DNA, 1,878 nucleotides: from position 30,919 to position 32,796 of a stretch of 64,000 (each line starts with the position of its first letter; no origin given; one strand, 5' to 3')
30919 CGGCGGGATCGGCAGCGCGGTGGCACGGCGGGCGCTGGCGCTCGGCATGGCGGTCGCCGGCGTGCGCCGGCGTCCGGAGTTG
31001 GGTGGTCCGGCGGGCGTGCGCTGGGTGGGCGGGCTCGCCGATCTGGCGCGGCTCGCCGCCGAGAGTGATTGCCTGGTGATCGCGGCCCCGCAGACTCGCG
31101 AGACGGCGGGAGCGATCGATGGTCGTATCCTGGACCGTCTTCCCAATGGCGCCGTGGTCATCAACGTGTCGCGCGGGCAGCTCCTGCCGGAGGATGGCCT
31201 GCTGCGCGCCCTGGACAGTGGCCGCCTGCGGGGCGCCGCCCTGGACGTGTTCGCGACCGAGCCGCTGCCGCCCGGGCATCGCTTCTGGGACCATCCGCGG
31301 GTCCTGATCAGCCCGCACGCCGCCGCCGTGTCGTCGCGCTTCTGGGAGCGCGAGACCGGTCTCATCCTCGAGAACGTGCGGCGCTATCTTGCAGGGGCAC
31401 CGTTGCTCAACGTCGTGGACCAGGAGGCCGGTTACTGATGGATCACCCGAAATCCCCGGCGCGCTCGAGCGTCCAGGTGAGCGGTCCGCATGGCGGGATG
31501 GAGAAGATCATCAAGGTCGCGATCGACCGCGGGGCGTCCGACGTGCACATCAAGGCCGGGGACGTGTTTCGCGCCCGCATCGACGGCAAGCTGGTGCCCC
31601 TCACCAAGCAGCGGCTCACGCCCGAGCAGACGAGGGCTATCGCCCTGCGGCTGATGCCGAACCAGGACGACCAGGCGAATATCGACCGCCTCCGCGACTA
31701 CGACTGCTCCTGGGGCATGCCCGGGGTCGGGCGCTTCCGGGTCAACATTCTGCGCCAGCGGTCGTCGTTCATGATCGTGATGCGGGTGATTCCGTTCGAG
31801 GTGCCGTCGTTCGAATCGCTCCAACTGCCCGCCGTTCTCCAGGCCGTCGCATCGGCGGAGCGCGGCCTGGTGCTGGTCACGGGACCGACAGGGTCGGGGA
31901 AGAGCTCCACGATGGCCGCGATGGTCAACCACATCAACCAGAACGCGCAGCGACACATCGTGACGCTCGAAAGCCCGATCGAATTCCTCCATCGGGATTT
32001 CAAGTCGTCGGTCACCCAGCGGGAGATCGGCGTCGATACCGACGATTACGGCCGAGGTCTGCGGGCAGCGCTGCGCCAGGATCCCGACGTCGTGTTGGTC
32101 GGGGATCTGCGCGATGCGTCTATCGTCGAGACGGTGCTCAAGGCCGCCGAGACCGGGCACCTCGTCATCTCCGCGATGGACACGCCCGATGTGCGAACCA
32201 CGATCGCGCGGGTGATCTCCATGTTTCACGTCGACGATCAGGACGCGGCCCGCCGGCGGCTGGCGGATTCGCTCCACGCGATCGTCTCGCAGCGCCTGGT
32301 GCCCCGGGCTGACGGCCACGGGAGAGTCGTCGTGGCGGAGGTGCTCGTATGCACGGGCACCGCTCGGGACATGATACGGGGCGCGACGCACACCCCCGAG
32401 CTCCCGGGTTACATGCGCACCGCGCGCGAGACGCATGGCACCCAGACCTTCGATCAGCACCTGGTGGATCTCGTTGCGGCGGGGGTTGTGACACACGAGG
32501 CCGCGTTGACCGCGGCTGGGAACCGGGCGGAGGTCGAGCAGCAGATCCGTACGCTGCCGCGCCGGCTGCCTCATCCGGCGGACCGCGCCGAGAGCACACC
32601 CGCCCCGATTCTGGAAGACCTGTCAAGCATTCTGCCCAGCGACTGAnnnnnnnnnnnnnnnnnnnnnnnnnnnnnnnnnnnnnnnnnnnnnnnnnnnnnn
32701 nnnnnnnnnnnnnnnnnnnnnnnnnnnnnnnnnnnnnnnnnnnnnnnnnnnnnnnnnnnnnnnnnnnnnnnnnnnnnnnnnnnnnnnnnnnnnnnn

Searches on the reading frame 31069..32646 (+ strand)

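Call 70: search_protein_families(library=pfam, proteins=[window:31069-32646:+], max_evalue=0.001)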
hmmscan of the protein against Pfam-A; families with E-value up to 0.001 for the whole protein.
window:31069-32646:+ (525 aa): 5 families
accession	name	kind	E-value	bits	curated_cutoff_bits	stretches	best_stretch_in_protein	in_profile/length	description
PF00437.27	T2SSE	-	1e-42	146.6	24.9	1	145-420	13-287/370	Type II/IV secretion system protein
PF13191.12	AAA_16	-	2.7e-06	28.4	32.6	1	252-417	11-132/167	AAA ATPase domain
PF13604.12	AAA_30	-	3.9e-05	23.9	27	1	256-296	9-48/191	AAA domain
PF12775.13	AAA_7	-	0.00043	20.3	25.8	1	245-298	14-67/181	P-loop containing dynein motor region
PF20703.3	nSTAND1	-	0.00065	19.9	27.1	0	256-344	26-120/379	Novel STAND NTPase 1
